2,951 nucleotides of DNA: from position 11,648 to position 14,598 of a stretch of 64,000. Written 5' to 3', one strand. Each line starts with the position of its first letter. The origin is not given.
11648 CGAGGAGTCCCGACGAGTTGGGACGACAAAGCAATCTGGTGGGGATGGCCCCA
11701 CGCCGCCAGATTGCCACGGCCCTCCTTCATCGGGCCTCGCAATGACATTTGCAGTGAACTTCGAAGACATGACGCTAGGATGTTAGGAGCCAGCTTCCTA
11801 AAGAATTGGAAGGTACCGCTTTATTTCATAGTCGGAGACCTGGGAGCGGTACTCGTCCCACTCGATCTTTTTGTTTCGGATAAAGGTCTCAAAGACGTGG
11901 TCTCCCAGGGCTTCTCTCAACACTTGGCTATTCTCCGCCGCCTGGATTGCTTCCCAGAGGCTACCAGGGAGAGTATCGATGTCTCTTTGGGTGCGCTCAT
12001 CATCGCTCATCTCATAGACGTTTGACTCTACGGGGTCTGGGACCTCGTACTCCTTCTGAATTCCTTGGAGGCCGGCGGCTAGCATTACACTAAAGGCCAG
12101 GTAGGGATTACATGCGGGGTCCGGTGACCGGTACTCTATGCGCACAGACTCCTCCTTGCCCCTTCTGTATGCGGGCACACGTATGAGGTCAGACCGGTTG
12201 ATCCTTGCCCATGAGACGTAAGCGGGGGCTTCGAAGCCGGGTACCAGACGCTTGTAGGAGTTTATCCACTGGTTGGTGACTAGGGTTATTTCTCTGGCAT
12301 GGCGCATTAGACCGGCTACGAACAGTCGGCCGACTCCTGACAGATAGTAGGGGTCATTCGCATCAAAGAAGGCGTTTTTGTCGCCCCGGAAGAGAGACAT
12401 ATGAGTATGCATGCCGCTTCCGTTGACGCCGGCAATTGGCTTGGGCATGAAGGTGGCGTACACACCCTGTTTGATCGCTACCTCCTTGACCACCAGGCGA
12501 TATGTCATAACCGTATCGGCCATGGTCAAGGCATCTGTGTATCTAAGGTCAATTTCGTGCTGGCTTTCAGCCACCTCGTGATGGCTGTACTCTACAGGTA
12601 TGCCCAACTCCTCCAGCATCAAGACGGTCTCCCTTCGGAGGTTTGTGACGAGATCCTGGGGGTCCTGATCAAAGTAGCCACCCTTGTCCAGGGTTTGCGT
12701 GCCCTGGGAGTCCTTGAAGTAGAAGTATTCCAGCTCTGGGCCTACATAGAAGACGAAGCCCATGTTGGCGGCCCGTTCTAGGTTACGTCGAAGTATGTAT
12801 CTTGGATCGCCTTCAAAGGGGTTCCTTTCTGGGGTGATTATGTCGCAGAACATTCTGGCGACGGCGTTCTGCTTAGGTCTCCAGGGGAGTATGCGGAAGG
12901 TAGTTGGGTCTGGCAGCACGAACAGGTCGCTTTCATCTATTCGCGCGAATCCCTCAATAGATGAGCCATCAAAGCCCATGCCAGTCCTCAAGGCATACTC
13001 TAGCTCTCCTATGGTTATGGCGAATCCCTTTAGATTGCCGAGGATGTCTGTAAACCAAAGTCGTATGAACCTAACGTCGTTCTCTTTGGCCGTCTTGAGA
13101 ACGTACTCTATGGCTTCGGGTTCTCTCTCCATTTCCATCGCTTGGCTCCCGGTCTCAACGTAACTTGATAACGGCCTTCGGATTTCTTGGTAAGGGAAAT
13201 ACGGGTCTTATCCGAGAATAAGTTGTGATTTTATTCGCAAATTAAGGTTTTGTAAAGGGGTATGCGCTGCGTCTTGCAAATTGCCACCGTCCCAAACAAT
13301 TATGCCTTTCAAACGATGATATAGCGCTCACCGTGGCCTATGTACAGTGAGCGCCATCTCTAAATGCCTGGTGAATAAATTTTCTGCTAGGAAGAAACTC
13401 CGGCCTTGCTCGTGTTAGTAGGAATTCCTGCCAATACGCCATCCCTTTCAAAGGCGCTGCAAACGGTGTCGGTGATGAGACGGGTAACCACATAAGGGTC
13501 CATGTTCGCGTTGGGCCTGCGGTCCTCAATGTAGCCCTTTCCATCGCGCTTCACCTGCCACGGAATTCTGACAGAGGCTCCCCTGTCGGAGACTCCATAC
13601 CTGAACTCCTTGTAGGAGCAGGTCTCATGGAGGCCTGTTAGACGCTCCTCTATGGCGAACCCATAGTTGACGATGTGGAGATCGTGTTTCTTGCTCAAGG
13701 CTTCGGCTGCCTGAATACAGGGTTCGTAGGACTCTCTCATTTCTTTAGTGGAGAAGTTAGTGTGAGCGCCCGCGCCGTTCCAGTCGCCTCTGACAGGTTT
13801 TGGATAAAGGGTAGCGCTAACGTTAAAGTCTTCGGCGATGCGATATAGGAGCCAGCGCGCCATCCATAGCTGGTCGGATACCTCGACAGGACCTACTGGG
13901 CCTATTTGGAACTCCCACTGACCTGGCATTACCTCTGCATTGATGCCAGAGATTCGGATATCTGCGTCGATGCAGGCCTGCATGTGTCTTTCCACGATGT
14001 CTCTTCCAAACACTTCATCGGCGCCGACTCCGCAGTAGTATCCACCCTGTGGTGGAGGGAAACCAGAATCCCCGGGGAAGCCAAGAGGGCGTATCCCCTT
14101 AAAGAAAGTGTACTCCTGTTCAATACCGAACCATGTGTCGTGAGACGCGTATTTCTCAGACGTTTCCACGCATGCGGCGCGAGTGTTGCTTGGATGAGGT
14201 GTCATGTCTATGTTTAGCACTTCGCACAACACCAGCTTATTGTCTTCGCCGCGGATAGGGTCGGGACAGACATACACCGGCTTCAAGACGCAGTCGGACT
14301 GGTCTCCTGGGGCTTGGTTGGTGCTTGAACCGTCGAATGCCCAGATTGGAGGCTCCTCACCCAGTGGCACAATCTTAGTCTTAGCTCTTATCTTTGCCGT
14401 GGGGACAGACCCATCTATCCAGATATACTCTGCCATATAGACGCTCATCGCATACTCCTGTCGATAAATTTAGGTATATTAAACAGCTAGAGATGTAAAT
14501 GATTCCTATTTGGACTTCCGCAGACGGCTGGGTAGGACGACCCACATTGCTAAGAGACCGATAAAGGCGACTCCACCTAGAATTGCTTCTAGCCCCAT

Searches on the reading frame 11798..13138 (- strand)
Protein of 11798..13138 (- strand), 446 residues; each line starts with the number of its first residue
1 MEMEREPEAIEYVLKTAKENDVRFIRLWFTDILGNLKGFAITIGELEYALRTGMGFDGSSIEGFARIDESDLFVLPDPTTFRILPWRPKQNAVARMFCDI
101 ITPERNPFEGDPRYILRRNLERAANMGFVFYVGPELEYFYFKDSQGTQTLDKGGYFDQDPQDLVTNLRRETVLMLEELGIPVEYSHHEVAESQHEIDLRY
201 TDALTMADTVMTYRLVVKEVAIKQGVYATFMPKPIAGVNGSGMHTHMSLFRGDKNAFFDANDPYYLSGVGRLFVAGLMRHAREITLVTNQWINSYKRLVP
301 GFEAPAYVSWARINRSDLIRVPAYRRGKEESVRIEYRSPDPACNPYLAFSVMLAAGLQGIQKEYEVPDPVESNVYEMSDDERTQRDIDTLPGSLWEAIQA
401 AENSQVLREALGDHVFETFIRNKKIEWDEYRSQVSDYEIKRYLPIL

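Call 12: search_protein_families(library=pfam, proteins=[window:11798-13138:-], max_evalue=0.00001)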
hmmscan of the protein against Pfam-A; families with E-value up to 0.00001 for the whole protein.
window:11798-13138:- (446 aa): 2 families
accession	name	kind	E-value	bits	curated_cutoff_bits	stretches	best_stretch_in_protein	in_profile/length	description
PF00120.29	Gln-synt_C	-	1e-127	426.4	24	1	110-442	2-344/344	Glutamine synthetase, catalytic domain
PF03951.24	Gln-synt_N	-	3.8e-31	107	33.4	1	21-103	1-82/82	Glutamine synthetase, beta-Grasp domain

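Call 63: find_encoding_contigs(protein=window:11798-13138:-, flank=3000, max_places=3)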
Protein window:11798-13138:- (446 aa): no gene with exactly this product is on record in the collection.

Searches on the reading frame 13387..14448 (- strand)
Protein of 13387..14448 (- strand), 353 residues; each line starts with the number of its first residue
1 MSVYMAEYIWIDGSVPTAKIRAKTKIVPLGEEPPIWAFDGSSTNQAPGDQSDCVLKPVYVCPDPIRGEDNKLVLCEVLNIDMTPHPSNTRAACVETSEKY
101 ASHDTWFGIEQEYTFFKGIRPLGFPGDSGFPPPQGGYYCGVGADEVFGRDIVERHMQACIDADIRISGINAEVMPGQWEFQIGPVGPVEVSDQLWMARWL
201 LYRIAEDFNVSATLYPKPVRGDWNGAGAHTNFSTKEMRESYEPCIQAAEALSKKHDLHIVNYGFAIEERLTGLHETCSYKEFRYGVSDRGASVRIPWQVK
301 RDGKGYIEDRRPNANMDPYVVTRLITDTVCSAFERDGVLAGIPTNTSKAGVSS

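Call 12: search_protein_families(library=pfam, proteins=[window:13387-14448:-], max_evalue=0.00001)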
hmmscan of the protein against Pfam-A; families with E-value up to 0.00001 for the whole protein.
window:13387-14448:- (353 aa): 2 families
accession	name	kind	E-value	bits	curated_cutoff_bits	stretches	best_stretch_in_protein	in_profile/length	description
PF00120.29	Gln-synt_C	-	1.1e-14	54.7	24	1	105-235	22-157/344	Glutamine synthetase, catalytic domain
PF03951.24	Gln-synt_N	-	1.3e-11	44.4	33.4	1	3-79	2-81/82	Glutamine synthetase, beta-Grasp domain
